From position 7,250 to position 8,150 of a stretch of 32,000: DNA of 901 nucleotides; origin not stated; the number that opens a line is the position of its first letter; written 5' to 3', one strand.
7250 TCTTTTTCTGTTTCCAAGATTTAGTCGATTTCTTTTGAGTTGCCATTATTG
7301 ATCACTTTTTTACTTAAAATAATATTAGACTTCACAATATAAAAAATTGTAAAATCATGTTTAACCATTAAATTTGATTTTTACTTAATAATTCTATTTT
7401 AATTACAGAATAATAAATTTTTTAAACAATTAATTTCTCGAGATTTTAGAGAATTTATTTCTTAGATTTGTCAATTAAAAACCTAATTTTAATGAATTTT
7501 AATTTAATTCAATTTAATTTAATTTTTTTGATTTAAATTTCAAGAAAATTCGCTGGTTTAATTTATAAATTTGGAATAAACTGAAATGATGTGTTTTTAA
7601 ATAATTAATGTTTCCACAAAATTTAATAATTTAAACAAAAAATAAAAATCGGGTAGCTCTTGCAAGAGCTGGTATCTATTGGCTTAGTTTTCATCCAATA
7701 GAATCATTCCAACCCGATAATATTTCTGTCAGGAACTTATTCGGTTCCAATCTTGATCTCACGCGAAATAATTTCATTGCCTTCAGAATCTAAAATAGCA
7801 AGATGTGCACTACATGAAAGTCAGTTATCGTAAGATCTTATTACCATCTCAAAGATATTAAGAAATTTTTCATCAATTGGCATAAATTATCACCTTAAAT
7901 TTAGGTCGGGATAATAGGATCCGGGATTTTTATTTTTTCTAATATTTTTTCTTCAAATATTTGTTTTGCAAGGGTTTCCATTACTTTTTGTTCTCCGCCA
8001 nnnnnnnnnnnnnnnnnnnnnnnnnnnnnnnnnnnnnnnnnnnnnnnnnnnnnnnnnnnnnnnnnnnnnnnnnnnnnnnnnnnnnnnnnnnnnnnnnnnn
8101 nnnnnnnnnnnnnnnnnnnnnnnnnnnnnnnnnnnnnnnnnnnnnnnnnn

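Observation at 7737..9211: Split [NiFeSe] hydrogenase large subunit: the C-terminal Ni site is on a separate 48-codon selenocysteine (TGA) gene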

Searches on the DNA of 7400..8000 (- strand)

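Call 11: search_rna_families(source=window, start=7400, end=8000, threshold=evalue, max_evalue=10, show_alignments=3)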
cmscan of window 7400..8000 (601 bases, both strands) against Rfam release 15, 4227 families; matches with E-value up to 10: 3.
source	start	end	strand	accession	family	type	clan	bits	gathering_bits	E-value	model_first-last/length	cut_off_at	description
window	7836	7886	+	RF02279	TtnuCD1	Gene; snRNA; snoRNA; CD-box;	-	18.7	70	9.4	1-63/63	no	Tetrahymena snoRNA TtnuCD1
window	7842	7882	-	RF00150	SNORD42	Gene; snRNA; snoRNA; CD-box;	-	17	39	8.5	1-68/68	no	Small nucleolar RNA SNORD42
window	7614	7656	-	RF00240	RNA-OUT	Gene; antisense;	-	16.8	41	2.7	13-55/70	no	RNA-OUT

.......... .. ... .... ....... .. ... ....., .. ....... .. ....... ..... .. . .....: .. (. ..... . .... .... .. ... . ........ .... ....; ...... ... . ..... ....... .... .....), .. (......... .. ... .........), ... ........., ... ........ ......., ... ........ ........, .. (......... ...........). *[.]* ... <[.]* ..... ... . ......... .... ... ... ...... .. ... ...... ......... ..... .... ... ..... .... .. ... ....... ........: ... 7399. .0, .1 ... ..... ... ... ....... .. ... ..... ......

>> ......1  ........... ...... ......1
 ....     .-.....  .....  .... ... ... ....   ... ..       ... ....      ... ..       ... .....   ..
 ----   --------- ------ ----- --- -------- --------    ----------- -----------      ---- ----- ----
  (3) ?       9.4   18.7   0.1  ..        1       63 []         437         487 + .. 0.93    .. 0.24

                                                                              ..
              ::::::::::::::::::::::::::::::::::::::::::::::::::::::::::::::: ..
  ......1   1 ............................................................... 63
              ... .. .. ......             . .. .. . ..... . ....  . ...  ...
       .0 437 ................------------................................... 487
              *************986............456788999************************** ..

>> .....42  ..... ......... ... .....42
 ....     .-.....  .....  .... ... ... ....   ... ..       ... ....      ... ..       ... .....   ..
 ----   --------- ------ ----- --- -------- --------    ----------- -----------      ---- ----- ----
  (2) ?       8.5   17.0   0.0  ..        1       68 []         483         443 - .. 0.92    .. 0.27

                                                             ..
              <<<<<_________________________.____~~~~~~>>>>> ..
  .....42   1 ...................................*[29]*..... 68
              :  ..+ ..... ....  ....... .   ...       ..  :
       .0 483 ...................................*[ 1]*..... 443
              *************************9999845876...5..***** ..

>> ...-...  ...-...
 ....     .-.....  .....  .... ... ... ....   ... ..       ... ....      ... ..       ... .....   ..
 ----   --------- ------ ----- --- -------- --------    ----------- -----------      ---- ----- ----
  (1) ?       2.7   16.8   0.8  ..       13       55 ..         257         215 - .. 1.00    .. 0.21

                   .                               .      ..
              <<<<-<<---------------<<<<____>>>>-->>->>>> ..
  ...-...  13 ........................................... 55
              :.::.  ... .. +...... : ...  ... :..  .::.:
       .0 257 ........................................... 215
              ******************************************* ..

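Call 35: build_rna_model(alignment_id=A2, structure=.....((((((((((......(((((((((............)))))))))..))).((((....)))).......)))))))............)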
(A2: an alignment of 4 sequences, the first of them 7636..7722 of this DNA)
Model R1 built from alignment A2 (4 sequences, 95 columns); structure: as given.
model positions 85; base pairs 23; branch points 1; effective number of sequences 2; information 0.669 bits per position. Calibrated on 0.2 Mb of random sequence (short: E-values are rough).
structure used (alignment columns):
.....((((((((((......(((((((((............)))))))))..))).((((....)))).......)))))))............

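Call 36: search_with_rna_model(model_id=R1, sources=[window, L001, L002, L009, L010, L012, L014, L015, L018, L020, L021, L022, L023, L024, L025, L026, L028, L033, L034, L035, L036, L038, L041, L043, L044, L045, L047, L048, L050, L051, L052, L053, L054, L056, L058, L059, L060, L061, L062, L065, L066, L067, L068, L069, L070, L071, L072, L073, L074, L076, L077, L080, L081, L083, L084, L085], max_evalue=1, make_alignment=true)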
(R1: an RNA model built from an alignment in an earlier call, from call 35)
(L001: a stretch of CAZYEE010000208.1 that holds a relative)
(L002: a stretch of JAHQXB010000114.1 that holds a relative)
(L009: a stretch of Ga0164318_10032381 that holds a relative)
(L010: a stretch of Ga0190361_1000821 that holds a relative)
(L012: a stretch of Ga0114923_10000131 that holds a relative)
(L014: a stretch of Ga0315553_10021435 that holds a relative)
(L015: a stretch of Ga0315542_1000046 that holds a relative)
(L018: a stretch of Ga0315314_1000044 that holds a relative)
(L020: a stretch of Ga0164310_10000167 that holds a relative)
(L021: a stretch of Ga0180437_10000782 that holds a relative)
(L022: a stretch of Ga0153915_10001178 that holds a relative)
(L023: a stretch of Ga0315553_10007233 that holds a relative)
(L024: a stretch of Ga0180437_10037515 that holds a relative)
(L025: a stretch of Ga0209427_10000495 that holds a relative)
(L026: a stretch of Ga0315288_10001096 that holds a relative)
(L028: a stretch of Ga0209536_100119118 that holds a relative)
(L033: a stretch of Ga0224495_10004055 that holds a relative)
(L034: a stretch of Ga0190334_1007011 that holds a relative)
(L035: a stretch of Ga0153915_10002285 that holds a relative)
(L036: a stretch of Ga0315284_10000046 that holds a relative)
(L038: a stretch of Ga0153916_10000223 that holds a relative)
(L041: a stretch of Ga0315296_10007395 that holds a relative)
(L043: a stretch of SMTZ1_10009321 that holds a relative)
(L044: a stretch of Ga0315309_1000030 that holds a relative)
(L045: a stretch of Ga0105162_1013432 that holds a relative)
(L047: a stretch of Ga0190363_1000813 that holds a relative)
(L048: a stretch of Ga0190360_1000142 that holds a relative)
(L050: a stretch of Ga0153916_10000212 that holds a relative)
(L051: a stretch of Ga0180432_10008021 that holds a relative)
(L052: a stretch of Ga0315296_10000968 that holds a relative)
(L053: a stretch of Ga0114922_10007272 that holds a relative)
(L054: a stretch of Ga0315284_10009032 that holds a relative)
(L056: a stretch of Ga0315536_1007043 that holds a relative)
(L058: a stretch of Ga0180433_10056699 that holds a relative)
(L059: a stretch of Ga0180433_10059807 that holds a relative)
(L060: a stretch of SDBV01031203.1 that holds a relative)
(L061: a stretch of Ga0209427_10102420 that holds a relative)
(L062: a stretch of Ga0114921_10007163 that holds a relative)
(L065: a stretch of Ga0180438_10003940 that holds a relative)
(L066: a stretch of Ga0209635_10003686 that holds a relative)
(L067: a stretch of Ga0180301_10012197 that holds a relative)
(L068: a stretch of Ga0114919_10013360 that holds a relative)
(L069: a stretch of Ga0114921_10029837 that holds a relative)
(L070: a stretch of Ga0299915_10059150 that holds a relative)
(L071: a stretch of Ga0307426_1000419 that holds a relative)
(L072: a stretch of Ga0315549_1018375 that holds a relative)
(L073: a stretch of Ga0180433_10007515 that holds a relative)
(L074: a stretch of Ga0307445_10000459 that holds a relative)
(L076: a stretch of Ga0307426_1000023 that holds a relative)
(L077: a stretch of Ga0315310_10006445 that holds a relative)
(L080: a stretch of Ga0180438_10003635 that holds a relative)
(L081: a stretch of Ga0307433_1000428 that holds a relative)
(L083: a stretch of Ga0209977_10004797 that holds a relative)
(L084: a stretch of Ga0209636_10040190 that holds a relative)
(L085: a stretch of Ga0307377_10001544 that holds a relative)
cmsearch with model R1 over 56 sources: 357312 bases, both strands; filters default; matches with E-value up to 1: 38.
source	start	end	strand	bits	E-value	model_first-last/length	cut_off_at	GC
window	7638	7722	-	97.3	5.3e-29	1-85/85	no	0.35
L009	1732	1816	+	90.6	9e-27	1-85/85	no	0.47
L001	1720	1805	+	89.3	2.5e-26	1-85/85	no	0.42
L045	2145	2234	+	71.3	2.5e-20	1-85/85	no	0.57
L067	4506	4589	+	41.3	2.5e-10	1-85/85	no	0.52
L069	2322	2408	+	39.1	1.4e-09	1-85/85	no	0.33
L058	2696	2777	+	37.3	5.4e-09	1-85/85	no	0.39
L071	4472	4552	+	37.1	6.4e-09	1-85/85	no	0.33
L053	4464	4550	+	36.9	7.4e-09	1-85/85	no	0.32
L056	3588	3671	+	36.1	1.3e-08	1-85/85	no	0.3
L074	1893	1973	+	35.6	1.9e-08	1-85/85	no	0.35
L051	4474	4559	+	35.5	2.1e-08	1-85/85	no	0.37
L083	3395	3481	+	34.5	4.5e-08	1-85/85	no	0.37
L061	1807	1893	+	34.1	6.2e-08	1-85/85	no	0.32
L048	5972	6054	+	33.4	1.1e-07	1-85/85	no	0.41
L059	2814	2900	+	32.6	2e-07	1-85/85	no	0.36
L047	4492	4576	+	31.3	5.4e-07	1-85/85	no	0.6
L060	2043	2128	+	30.9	7.2e-07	1-85/85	no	0.31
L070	1543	1629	+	30.3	1.1e-06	1-85/85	no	0.34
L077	4344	4441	+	29.4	2.2e-06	1-85/85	no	0.57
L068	4475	4558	+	29.1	2.9e-06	1-85/85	no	0.32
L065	5081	5169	+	28.3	5.5e-06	1-85/85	no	0.43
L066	4479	4563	+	27.7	8.4e-06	1-85/85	no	0.34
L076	4473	4554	+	27.2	1.3e-05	1-85/85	no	0.32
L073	4453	4540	+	26.1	2.9e-05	1-85/85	no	0.4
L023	4455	4539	+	25.3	5.1e-05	1-85/85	no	0.61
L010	2849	2939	+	24.1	0.00014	1-85/85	no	0.58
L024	1779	1861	+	23.9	0.00015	1-85/85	no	0.47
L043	3530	3614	+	23.2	0.00027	1-85/85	no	0.46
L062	3039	3120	+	23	0.0003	1-85/85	no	0.45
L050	4448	4532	+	22.1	0.00059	1-85/85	no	0.59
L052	4448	4532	+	21.6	0.00089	1-85/85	no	0.59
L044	4459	4548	+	20.6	0.0019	1-85/85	no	0.56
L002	5472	5568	+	18.8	0.0079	1-85/85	no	0.62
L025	4462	4546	+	14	0.3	1-85/85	no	0.66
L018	4475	4569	+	13.7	0.39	1-85/85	no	0.58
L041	4453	4536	+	13.5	0.44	1-85/85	no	0.61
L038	4452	4537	+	13.2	0.57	1-85/85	no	0.57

Alignment A3: 38 matches aligned to the model, 121 columns, each read 5' to 3' on its own strand. Consensus structure (alignment columns), stored with it:
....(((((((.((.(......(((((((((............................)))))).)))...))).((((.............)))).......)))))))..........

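Call 55: build_rna_model(alignment_id=A3)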
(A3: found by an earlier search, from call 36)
Model R2 built from alignment A3 (38 sequences, 121 columns); structure: stored with the alignment.
model positions 88; base pairs 23; branch points 1; effective number of sequences 11.38; information 0.647 bits per position. Calibrated on 0.2 Mb of random sequence (short: E-values are rough).
structure used (alignment columns):
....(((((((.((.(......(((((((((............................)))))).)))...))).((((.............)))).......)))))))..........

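Call 56: search_with_rna_model(model_id=R2, source=window, filters=off, max_evalue=10, show_alignments=1)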
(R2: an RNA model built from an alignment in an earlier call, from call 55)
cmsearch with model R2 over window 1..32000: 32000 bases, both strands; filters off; matches with E-value up to 10: 24.
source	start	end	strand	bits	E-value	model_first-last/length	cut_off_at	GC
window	7638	7722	-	70.1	3.3e-19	1-88/88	no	0.35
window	6952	6991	-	10.5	0.83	15-51/88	no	0.2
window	4423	4510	-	10.1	1.1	1-88/88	no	0.34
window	8987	9098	+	10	1.2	1-88/88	no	0.41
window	22501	22559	+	9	2.4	1-88/88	no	0.24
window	9499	9528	+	8.9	2.5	1-88/88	no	0.17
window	7644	7728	+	8.9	2.6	1-88/88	no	0.38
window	18727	18787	+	8.8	2.7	1-88/88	no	0.23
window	10743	10778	+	8.7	2.9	15-51/88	no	0.31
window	24801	24891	+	8.4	3.7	1-88/88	no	0.32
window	14617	14705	+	7.7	6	1-88/88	no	0.29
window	19656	19710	+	7.6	6.4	1-88/88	no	0.38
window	28656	28688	-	7.6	6.5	19-51/88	no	0.12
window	7509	7542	-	7.6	6.6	17-51/88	no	0.09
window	9843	9882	-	7.5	6.9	1-88/88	no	0.17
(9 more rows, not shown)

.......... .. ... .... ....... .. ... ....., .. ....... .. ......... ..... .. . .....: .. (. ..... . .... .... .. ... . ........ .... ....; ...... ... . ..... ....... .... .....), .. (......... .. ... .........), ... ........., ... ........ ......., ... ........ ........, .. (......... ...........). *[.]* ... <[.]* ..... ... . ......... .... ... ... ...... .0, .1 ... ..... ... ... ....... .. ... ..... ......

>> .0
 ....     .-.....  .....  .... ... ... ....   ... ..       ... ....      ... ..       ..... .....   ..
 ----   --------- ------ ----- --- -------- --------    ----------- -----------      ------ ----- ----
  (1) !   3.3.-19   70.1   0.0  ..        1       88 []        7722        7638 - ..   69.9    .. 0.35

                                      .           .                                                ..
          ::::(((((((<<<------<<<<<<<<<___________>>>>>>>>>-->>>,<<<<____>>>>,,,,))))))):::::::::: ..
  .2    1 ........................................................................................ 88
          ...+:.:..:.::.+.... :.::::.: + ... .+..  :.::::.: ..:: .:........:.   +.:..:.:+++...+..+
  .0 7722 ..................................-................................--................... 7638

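Call 57: search_with_rna_model(model_id=R2, sources=[L002, L010, L012, L014, L015, L016, L017, L018, L020, L021, L022, L023, L025, L026, L028, L029, L030, L031, L032, L033, L034, L035, L036, L037, L038, L039, L041, L042, L044, L046, L050, L052, L063, L064, L078, L079, L082, L087, L088, L089, L090], max_evalue=0.01)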
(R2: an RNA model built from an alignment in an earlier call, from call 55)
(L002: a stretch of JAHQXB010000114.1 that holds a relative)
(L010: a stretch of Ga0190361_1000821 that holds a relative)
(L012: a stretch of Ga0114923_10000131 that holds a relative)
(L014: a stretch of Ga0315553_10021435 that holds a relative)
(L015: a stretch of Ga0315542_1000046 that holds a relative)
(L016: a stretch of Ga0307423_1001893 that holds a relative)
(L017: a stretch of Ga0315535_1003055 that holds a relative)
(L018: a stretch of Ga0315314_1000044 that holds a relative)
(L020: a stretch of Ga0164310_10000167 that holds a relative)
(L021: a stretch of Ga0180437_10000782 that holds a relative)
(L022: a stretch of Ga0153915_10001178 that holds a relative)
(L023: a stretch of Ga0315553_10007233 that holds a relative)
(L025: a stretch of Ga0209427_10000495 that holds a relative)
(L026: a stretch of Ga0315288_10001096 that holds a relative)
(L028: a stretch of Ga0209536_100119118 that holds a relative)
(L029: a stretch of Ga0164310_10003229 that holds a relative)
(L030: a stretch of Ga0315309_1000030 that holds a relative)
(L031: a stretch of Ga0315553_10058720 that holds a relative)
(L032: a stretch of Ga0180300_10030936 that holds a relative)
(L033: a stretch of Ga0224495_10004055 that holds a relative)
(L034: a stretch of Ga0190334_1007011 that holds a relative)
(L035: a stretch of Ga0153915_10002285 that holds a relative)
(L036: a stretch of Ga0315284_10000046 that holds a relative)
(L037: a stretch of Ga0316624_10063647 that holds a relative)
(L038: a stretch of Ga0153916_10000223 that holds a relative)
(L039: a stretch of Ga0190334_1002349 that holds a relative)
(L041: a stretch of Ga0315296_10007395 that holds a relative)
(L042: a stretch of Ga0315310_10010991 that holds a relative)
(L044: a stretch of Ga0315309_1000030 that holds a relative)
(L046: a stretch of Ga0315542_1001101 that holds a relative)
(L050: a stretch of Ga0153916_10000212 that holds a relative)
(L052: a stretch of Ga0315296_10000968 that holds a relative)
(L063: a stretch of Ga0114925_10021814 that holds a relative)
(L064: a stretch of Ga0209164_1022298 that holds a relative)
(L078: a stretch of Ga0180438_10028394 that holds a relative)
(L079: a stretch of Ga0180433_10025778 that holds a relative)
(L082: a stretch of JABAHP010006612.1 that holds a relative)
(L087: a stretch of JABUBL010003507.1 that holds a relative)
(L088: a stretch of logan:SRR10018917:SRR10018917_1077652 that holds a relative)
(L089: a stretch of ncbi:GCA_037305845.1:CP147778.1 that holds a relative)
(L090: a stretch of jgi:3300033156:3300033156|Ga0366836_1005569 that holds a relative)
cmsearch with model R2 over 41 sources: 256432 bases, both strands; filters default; matches with E-value up to 0.01: 28.
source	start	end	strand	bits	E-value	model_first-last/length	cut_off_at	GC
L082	4394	4480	+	82.2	4.9e-22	1-88/88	no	0.32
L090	7479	7564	+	75.7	4.9e-20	1-88/88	no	0.42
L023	4455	4539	+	60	3.5e-15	1-88/88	no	0.61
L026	4456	4539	+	53.2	4.4e-13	1-88/88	no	0.61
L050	4448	4532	+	50.7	2.6e-12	1-88/88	no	0.59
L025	4462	4546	+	48.4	1.3e-11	1-88/88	no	0.66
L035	4456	4539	+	48.2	1.5e-11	1-88/88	no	0.6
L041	4453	4536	+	47.5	2.5e-11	1-88/88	no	0.61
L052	4448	4532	+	47.4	2.7e-11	1-88/88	no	0.59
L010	2849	2944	+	45.7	8.9e-11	1-88/88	no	0.59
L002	5472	5568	+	45.3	1.2e-10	1-88/88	no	0.62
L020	4484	4568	+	44.6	2e-10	1-88/88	no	0.62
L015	4493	4578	+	44.2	2.6e-10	1-88/88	no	0.63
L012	4478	4562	+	44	3e-10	1-88/88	no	0.55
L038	4453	4536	+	43.4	4.6e-10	1-88/88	no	0.57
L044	4459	4548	+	43.1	5.7e-10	1-88/88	no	0.56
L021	5886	5970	+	42.5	8.8e-10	1-88/88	no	0.61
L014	1924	2008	+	42.4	9.3e-10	1-88/88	no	0.59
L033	2216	2300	+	42.3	1e-09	1-88/88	no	0.62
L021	5320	5405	+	42.1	1.2e-09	1-88/88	no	0.69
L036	4449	4535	+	40.2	4.3e-09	1-88/88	no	0.57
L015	6656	6740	+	40.1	4.9e-09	1-88/88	no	0.61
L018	4475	4569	+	40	5e-09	1-88/88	no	0.58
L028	2424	2508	+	40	5.1e-09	1-88/88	no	0.62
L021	4495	4580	+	38.8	1.2e-08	1-88/88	no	0.6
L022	4449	4535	+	35.4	1.3e-07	1-88/88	no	0.59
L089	7475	7568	+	33.7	4.6e-07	1-88/88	no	0.53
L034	1815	1899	+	33.5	5.1e-07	1-88/88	no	0.66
